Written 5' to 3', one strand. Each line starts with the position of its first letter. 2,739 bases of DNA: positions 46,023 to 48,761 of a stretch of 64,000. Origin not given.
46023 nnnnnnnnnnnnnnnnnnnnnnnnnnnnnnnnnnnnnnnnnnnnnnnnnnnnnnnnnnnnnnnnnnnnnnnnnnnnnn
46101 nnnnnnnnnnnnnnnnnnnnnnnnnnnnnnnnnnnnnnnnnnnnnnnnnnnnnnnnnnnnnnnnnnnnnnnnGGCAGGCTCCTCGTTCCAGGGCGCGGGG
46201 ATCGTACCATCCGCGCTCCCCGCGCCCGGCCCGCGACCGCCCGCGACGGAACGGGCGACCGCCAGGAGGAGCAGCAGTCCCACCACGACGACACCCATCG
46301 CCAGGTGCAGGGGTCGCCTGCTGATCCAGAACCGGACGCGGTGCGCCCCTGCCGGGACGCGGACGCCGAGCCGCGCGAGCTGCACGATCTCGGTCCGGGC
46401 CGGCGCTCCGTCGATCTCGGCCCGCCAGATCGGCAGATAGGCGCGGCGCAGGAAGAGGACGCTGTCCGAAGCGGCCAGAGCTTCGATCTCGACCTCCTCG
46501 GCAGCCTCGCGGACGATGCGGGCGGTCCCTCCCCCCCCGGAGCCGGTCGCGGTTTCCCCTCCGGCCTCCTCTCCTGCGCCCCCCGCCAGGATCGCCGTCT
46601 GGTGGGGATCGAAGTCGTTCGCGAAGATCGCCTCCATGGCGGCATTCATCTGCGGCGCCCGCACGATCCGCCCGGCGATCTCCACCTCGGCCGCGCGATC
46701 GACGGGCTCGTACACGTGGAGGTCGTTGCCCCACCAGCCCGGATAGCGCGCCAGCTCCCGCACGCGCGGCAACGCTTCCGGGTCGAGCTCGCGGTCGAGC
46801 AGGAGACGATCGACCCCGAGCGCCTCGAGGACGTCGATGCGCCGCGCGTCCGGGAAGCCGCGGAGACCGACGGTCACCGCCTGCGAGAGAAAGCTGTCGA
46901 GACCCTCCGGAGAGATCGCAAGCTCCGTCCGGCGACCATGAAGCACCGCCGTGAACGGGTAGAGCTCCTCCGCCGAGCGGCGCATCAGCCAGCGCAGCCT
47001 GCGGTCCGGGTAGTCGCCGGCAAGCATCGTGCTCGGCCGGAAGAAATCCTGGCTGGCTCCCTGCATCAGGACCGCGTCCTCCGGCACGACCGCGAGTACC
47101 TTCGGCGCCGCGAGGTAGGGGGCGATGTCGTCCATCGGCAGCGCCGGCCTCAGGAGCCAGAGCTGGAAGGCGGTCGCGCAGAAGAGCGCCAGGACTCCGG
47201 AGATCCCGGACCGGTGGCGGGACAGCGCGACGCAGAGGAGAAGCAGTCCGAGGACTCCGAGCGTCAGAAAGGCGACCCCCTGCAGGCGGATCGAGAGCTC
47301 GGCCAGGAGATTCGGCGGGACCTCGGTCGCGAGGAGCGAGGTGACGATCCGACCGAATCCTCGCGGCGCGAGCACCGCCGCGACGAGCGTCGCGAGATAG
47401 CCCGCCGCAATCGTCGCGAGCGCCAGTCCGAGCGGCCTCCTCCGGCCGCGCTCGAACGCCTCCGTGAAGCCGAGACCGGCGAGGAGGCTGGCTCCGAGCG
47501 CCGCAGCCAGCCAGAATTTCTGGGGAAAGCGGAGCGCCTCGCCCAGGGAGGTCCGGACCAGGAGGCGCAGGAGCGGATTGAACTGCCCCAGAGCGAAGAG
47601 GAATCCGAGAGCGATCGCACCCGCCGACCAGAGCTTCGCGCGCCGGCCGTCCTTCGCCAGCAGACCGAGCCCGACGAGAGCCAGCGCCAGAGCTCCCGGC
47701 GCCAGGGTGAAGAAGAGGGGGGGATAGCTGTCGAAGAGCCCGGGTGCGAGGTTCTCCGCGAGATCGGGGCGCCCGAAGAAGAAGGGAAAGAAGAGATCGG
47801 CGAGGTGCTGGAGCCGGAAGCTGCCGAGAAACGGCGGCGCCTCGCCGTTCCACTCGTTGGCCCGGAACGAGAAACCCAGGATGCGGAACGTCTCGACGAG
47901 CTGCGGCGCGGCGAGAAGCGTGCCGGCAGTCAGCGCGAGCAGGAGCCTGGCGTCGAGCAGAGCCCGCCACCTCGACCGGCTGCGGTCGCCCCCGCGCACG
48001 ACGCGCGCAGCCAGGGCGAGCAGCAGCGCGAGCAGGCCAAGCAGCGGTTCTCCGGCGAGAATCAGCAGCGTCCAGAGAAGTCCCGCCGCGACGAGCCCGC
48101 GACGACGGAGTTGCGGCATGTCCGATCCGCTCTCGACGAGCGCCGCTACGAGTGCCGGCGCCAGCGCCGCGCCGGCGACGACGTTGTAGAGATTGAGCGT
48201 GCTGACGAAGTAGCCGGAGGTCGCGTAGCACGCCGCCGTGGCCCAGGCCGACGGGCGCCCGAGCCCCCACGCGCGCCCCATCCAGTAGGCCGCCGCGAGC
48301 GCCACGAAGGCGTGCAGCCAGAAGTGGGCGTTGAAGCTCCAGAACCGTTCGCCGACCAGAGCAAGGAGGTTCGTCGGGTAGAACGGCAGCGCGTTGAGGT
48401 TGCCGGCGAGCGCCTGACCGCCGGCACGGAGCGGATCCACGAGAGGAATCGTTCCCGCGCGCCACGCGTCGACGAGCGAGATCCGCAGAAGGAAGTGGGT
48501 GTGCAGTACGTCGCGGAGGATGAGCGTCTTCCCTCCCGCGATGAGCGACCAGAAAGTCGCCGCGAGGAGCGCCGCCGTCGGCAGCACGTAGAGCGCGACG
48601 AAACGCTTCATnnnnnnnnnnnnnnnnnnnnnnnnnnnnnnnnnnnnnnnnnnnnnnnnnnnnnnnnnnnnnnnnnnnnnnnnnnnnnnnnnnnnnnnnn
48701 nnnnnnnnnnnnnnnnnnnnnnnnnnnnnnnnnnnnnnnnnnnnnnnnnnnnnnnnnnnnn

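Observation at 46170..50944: Tandem ATGA-coupled paralogs encoding 780-815 aa polytopic membrane proteins of unknown function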

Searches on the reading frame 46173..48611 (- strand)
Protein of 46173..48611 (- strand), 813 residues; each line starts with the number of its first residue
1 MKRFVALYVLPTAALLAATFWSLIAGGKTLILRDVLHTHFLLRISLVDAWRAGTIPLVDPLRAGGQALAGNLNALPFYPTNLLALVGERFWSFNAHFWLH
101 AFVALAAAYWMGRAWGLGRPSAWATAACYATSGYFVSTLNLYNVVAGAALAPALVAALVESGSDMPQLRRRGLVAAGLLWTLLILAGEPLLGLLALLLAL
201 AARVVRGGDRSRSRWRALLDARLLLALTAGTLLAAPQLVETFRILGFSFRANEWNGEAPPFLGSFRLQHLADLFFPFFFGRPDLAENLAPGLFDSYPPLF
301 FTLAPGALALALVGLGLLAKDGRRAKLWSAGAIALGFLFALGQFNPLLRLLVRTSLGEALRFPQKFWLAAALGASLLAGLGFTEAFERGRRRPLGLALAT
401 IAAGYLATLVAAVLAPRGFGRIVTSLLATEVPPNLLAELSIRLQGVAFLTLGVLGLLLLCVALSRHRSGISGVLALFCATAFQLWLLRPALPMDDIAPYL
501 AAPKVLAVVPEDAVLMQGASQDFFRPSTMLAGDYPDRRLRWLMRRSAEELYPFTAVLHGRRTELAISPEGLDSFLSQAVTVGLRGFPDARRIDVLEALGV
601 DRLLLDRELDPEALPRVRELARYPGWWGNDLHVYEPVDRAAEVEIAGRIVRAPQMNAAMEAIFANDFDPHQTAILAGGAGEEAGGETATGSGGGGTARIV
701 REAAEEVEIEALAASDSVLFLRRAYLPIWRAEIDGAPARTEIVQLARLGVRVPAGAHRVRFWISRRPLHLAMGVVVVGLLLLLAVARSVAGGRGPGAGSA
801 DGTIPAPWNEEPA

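Call 7: search_protein_families(library=pfam, proteins=[window:46173-48611:-], max_evalue=1)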
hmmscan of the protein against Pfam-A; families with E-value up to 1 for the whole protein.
window:46173-48611:- (813 aa): 1 family
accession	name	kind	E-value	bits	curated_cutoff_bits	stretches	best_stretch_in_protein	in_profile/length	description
PF09586.16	YfhO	-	0.029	13.2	28.5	1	714-761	774-821/835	Bacterial membrane protein YfhO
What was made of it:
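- On YfhO family (Pfam PF09586): The sub-threshold hits are colinear with the profile (call 7).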

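Call 8: search_protein_families(library=ncbifam, proteins=[window:46173-48611:-], max_evalue=1)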
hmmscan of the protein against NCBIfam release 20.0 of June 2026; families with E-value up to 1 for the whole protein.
window:46173-48611:- (813 aa): 1 family
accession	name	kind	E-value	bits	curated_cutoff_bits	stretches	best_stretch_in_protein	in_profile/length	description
NF047590.1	GlcsyltransPgfM2Strep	equivalog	0.081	11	1500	1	719-786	810-875/884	glycosyltransferase PgfM2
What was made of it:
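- B's C-terminus weakly matches PgfM2 (call 8). B's C-terminus weakly matches NCBIfam PgfM2 (E 0.081, call 8).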

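Call 22: find_homologous_proteins(query=window:46173-48611:-)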
Query window:46173-48611:- (813 aa): 236 proteins with E <= 0.001 among 8000 candidates; the best 120 are listed.
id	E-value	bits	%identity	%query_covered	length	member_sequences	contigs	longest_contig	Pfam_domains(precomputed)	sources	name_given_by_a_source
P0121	0.0e+0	1510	100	86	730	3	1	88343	-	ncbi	ncbi:MAG: hypothetical protein R2862_06100 [Thermoanaerobaculia bacterium]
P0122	0.0e+0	1073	65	100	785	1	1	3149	-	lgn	-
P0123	3.5e-245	834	56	99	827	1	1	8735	PF09586.17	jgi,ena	-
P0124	6.9e-236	803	54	98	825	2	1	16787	-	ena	-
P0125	1.1e-234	799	56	94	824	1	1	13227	-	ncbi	-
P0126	8.2e-234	797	55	94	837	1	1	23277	-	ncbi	-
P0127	1.4e-231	789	54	94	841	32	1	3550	-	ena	-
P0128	1.6e-230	786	54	97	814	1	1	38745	-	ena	-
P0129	3.8e-229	781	54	94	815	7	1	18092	-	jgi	jgi:hypothetical protein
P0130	1.7e-227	776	53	98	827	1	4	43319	-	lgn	-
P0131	2.3e-222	759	54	94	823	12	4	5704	-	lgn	-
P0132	2.2e-221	755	54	98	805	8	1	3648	-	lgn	-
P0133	2.5e-221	755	55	93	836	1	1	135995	-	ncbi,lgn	-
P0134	5.7e-219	747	52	94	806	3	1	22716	-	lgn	-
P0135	4.3e-217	741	51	100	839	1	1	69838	-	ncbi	ncbi:MAG: hypothetical protein ABI639_04965 [Thermoanaerobaculia bacterium]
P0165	7.5e-153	529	39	97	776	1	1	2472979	-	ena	-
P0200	3.0e-143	497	40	97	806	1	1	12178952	-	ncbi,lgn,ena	-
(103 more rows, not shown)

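Call 40: find_encoding_contigs(protein=P0200, flank=10000, max_places=1)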
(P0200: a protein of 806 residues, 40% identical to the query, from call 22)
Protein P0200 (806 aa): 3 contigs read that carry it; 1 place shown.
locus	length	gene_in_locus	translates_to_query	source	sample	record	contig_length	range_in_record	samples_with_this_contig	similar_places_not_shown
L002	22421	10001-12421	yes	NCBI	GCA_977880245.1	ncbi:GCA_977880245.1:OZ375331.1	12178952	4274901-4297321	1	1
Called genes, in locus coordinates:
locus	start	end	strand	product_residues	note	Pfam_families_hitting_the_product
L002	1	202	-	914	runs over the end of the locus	PF12770:CHAT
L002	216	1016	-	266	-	-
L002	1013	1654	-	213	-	-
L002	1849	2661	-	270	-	PF13229:Beta_helix, PF05048:NosD, PF13229:Beta_helix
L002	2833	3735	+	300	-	PF01073:3Beta_HSD, PF01370:Epimerase, PF04321:RmlD_sub_bind, PF13460:NAD_binding_10 (weak), PF16363:GDP_Man_Dehyd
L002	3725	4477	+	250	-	PF03476:MOSC_N, PF03473:MOSC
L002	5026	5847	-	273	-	-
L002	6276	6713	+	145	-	-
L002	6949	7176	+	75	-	-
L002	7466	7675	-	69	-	PF25734:RelB_like_antitoxin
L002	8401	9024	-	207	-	-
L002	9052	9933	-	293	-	PF01040:UbiA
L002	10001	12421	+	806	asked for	-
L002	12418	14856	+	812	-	PF07721:TPR_4 (faint), PF14559:TPR_19 (faint), PF14561:TPR_20 (faint), PF07719:TPR_2 (faint), PF13428:TPR_14 (faint)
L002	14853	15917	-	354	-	PF26550:Tricorn_2nd (faint), PF07676:PD40 (weak)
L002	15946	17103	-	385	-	PF00657:Lipase_GDSL (faint), PF13472:Lipase_GDSL_2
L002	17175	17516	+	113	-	PF13622:4HBT_3 (weak), PF03061:4HBT (weak)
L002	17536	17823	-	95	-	PF07719:TPR_2 (faint), PF13432:TPR_16 (weak)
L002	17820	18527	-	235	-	PF06267:DUF1028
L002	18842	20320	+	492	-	PF01841:Transglut_core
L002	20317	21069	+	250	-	PF00005:ABC_tran, PF13304:AAA_21 (weak)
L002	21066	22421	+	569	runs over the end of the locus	PF16949:ABC_tran_2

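Call 42: find_encoding_contigs(protein=P0165, flank=10000, max_places=1)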
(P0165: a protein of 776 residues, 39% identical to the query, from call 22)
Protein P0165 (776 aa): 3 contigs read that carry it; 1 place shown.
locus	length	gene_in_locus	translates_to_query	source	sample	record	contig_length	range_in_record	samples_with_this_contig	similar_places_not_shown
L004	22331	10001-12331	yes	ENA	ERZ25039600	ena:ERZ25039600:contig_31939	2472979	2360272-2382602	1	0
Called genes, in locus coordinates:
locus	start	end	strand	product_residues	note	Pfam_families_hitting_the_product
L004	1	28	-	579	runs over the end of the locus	PF08448:PAS_4, PF00512:HisKA, PF02518:HATPase_c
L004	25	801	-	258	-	PF06750:A24_N_bact, PF01478:Peptidase_A24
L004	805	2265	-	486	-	PF04389:Peptidase_M28 (faint), PF01546:Peptidase_M20, PF07687:M20_dimer (weak)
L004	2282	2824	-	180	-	PF07963:N_methyl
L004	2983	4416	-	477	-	PF04389:Peptidase_M28 (weak), PF01546:Peptidase_M20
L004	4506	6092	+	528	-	-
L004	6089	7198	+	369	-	PF00155:Aminotran_1_2, PF01041:DegT_DnrJ_EryC1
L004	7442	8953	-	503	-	PF01564:Spermine_synth, PF08242:Methyltransf_12, PF13649:Methyltransf_25 (faint)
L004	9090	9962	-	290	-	PF01040:UbiA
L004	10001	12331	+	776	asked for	-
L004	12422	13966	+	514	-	PF00289:Biotin_carb_N, PF02786:CPSase_L_D2, PF02222:ATP-grasp, PF07478:Dala_Dala_lig_C, PF02785:Biotin_carb_C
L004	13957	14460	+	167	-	PF25984:BSH_YknX (faint), PF00364:Biotin_lipoyl, PF25917:BSH_RND (weak), PF25973:BSH_CzcB (faint)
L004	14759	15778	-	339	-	PF01075:Glyco_transf_9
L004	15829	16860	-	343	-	PF02606:LpxK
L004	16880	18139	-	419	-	PF13579:Glyco_trans_4_4 (faint), PF04413:Glycos_transf_N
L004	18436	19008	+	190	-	PF07638:Sigma70_ECF, PF04542:Sigma70_r2, PF08281:Sigma70_r4_2, PF04545:Sigma70_r4, PF22233:PhyR_sigma-like (faint)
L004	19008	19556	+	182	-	-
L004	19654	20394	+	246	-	PF03958:Secretin_N (faint)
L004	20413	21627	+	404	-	PF00482:T2SSF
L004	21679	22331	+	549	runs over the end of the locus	PF05157:MshEN, PF00437:T2SSE, PF25199:nSTAND_NTPase5 (faint)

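Call 49: search_protein_families(library=pfam, alignment_id=A2, max_evalue=0.01)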
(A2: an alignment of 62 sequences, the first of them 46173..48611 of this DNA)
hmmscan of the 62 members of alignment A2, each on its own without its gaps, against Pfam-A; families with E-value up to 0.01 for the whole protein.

A. member 1, window:46173-48611:- (813 aa): 0 families

B. families by the number of members that match (of 62 scanned): 2 families
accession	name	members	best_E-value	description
PF09586.16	YfhO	14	3.4e-08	Bacterial membrane protein YfhO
PF09852.15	DUF2079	2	0.00083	Predicted membrane protein (DUF2079)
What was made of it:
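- On YfhO family (Pfam PF09586): 14 of 62 aligned family members hit PF09586 at E of 0.01 or better (best 3.4e-8), and it is the only recurrent family (call 49).
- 14 of 62 members hit Pfam YfhO and no other family recurs (call 49).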

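Call 61: predict_structure(alignment_id=A2)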
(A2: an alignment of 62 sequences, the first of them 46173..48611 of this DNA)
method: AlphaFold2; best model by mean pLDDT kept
length: 813 residues; sequences in the alignment: 62
mean_pLDDT: 92.2   pTM: 0.93
mean pLDDT of the five models: 92.2, 91.0, 90.8, 90.1, 87.8
residues with pLDDT >= 90: 668; 70-90: 99; 50-70: 32; < 50: 14
segments of 3 or more residues with pLDDT < 50: 681-685, 807-813
pLDDT, mean of each block of 10 residues (from residue 1): 95 98 97 90 95 95 93 95 95 97 98 98 98 97 97 98 94 98 96 98 89 79 97 98 88 57 90 93 82 83 96 98 97 97 93 85 94 98 97 98 98 96 89 90 96 98 96 98 97 97 97 95 84 90 95 96 88 90 92 97 96 98 89 97 96 93 96 83 54 91 97 97 96 98 96 98 98 98 95 58 49 45
secondary structure, 60 per line:
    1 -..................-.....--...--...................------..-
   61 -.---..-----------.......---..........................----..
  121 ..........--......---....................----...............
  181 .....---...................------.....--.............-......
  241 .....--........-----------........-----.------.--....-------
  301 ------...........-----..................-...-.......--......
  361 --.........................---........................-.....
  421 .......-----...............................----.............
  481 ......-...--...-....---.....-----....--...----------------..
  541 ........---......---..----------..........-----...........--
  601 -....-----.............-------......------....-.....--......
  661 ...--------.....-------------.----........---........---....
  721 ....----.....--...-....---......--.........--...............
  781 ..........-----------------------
elements in order (helices of 4 or more, strands of 3 or more residues): H2-19 H21-25 E28-30 H33-51 H79-85 H89-114 H119-130 H133-138 H142-161 H166-185 H189-207 H214-218 H221-233 H235-245 H249-255 H267-274 H290-293 H307-317 H323-340 H346-352 H355-360 H363-387 H391-414 H416-427 H433-463 H468-486 E493-495 H497-500 H504-508 E514-517 H539-548 H552-557 H574-582 H588-598 E602-605 H611-616 E617-623 E631-636 E643-646 E648-652 H655-663 E672-676 E695-702 E706-713 E717-724 E729-733 E736-738 E740-743 E747-752 E755-763 H766-790
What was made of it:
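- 46170..48611 (-): Gene B: 813-aa paralog of A with the same architecture. AF2 pLDDT 92.2, pTM 0.93 (call 61).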

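Call 63: fold_search(model_id=the predicted structure, library=pdb)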
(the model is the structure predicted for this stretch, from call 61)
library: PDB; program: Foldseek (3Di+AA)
matches with E <= 10: 349; with E <= 0.001: 6
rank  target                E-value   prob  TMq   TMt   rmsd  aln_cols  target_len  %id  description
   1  6w98_A                1.4e-08  1.00  0.43  0.28  20.4       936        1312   14  Single-Particle Cryo-EM Structure of Arabinofuranosyltransferase AftD from Mycobacteria (released 2020-05-13)
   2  6wby                  7.5e-08  1.00  0.41  0.28  20.2       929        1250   14  Single-Particle Cryo-EM Structure of Arabinofuranosyltransferase AftD from Mycobacteria, Mutant R1389S Class 2 (released 2020-05-13)
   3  6wbx                  4.6e-07  1.00  0.38  0.26  21.3       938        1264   13  Single-Particle Cryo-EM Structure of Arabinofuranosyltransferase AftD from Mycobacteria, Mutant R1389S Class 1 (released 2020-05-13)
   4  5f15                  7.9e-07  1.00  0.42  0.58   8.0       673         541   14  Crystal Structure of ArnT from Cupriavidus metallidurans bound to Undecaprenyl phosphate (released 2016-02-17)
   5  5ezm                  1.3e-06  1.00  0.42  0.59   8.0       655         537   14  Crystal Structure of ArnT from Cupriavidus metallidurans in the apo state (released 2016-02-17)
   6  7bvh_A                7.2e-04  1.00  0.27  0.22  20.0       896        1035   13  Crystal structure of arabinosyltransferase EmbC2-AcpM2 complex from Mycobacterium smegmatis complexed with di-arabinos (released 2020-04-29)
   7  3wak                  1.5e-03  1.00  0.33  0.31  16.2       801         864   10  Crystal structure of the Archaeoglobus fulgidus oligosaccharyltransferase (O29867_ARCFU) in the apo form (released 2013-10-30)
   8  7bvf_B                3.1e-03  0.97  0.27  0.22  21.7       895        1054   14  Cryo-EM structure of Mycobacterium tuberculosis arabinosyltransferase EmbA-EmbB-AcpM2 in complex with ethambutol (released 2020-04-29)
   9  3waj                  4.3e-03  0.96  0.28  0.29  24.1       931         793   11  Crystal structure of the Archaeoglobus fulgidus oligosaccharyltransferase (O29867_ARCFU) complex with Zn and sulfate (released 2013-10-30)
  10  7zlh_A                5.1e-03  1.00  0.34  0.41  11.9       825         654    9  Cryo-EM structure of C-mannosyltransferase CeDPY19, in apo state, bound to CMT2-Fab and anti-Fab nanobody (released 2023-01-11)
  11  9i5k_A                8.3e-03  1.00  0.28  0.41   9.1       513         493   11  Structure of the Chaetomium thermophilum Pmt4 homodimer (C2 symmetry) (released 2025-12-24)
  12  7zli_A                3.3e-02  0.98  0.35  0.41  13.3       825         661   10  Cryo-EM structure of C-mannosyltransferase CeDPY19, in complex with Dol25-P-Man and bound to CMT2-Fab and anti-Fab nan (released 2023-01-11)
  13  9s6t_A                5.0e-02  0.98  0.30  0.44  11.4       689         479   10  Ternary cryo-EM structure of chicken ALG12 with Dol25-PP-GlcNAc2Man7, Dol25-P-Man, and Fab (released 2026-03-18)
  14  9i5l_A                1.0e-01  0.99  0.20  0.22   6.6       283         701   11  Structure of the Chaetomium thermophilum Pmt4 homodimer (C1 symmetry) (released 2025-12-24)
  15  6s4m                  1.1e-01  0.14  0.11  0.15  22.9       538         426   15  Crystal structure of the human organic anion transporter MFSD10 (TETRAN) (released 2020-05-13)
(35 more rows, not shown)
